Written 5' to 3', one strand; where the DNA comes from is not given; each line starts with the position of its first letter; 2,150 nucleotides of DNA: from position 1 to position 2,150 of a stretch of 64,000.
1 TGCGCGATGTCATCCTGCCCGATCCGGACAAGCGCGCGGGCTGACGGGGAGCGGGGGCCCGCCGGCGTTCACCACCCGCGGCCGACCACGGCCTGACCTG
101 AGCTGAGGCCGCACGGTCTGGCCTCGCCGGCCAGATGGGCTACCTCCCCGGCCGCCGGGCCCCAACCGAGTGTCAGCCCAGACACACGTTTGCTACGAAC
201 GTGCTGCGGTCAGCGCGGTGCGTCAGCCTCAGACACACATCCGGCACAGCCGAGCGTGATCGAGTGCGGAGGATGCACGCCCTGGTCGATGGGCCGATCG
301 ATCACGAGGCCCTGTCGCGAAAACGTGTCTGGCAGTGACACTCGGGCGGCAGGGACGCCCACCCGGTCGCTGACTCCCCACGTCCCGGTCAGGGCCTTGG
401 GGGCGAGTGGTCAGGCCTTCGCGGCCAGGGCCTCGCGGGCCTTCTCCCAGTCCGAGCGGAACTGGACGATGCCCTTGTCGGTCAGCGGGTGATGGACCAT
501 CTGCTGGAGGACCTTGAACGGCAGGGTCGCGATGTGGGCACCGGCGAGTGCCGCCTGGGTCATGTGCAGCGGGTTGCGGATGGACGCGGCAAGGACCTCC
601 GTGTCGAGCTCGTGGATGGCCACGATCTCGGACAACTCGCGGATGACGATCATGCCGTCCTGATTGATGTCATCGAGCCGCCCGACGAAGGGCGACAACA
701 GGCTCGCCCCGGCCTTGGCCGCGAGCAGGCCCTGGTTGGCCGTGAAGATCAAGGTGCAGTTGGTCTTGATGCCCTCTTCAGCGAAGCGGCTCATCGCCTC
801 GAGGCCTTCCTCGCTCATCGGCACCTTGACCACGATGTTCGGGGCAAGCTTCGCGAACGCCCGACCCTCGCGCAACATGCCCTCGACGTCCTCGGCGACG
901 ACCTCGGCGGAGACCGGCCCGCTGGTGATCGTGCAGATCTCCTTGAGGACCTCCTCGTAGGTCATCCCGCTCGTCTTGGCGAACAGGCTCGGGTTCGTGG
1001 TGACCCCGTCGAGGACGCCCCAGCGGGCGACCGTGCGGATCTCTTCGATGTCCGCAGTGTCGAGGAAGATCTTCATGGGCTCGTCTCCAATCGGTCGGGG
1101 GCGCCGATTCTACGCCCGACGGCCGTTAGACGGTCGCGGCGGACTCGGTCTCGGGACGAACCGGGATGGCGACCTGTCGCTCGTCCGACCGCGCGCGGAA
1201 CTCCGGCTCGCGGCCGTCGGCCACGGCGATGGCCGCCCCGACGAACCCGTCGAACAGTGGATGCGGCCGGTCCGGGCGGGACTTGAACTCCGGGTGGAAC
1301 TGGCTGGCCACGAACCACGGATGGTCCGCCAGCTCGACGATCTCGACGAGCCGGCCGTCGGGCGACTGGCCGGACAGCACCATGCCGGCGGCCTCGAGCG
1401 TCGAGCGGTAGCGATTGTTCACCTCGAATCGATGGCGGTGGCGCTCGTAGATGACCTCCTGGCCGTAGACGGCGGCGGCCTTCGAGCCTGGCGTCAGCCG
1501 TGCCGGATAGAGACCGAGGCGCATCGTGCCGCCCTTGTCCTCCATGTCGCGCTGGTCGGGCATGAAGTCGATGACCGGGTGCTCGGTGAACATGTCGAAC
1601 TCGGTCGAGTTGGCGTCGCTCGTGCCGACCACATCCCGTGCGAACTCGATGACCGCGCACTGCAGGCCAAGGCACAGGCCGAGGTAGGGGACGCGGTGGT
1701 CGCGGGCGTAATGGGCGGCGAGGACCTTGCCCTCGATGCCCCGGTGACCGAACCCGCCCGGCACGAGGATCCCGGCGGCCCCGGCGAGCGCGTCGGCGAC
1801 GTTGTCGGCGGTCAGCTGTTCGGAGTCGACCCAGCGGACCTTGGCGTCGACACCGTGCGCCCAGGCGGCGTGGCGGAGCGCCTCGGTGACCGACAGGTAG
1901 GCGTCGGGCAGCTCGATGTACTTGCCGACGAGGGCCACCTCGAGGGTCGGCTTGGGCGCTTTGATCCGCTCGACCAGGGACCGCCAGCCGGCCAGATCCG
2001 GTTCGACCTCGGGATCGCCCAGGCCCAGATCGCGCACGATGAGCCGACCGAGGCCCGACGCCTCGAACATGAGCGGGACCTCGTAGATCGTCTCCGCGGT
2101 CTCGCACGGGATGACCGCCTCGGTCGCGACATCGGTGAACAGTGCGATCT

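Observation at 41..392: ~350-nt densely base-paired intergenic element, candidate unrecognised large ncRNA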

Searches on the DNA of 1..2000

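Call 3: search_rna_families(source=window, start=1, end=2000, threshold=evalue, max_evalue=10, show_alignments=3)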
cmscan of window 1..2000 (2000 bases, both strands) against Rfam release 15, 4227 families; matches with E-value up to 10: 5.
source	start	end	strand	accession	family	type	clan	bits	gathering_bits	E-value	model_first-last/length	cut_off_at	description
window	63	154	-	RF02935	che1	Gene; sRNA;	-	21.6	54.1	2.1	1-91/91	no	che1 RNA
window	105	146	-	RF03844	mir-3190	Gene; miRNA;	-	18.5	81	8.8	1-77/77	no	mir-3190 microRNA precursor family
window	1280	1421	-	RF02886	npcTB_6715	Gene; sRNA;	-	18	72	0.082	1-212/212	no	Mycobacterium sRNA 6715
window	1288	1390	-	RF02556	snaR-A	Gene; sRNA;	-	18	98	1.5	5-101/115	no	snaR-A sRNA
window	639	687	+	RF01126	sR41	Gene; snRNA; snoRNA; CD-box;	-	17.5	54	0.33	1-53/53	no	Small nucleolar RNA sR41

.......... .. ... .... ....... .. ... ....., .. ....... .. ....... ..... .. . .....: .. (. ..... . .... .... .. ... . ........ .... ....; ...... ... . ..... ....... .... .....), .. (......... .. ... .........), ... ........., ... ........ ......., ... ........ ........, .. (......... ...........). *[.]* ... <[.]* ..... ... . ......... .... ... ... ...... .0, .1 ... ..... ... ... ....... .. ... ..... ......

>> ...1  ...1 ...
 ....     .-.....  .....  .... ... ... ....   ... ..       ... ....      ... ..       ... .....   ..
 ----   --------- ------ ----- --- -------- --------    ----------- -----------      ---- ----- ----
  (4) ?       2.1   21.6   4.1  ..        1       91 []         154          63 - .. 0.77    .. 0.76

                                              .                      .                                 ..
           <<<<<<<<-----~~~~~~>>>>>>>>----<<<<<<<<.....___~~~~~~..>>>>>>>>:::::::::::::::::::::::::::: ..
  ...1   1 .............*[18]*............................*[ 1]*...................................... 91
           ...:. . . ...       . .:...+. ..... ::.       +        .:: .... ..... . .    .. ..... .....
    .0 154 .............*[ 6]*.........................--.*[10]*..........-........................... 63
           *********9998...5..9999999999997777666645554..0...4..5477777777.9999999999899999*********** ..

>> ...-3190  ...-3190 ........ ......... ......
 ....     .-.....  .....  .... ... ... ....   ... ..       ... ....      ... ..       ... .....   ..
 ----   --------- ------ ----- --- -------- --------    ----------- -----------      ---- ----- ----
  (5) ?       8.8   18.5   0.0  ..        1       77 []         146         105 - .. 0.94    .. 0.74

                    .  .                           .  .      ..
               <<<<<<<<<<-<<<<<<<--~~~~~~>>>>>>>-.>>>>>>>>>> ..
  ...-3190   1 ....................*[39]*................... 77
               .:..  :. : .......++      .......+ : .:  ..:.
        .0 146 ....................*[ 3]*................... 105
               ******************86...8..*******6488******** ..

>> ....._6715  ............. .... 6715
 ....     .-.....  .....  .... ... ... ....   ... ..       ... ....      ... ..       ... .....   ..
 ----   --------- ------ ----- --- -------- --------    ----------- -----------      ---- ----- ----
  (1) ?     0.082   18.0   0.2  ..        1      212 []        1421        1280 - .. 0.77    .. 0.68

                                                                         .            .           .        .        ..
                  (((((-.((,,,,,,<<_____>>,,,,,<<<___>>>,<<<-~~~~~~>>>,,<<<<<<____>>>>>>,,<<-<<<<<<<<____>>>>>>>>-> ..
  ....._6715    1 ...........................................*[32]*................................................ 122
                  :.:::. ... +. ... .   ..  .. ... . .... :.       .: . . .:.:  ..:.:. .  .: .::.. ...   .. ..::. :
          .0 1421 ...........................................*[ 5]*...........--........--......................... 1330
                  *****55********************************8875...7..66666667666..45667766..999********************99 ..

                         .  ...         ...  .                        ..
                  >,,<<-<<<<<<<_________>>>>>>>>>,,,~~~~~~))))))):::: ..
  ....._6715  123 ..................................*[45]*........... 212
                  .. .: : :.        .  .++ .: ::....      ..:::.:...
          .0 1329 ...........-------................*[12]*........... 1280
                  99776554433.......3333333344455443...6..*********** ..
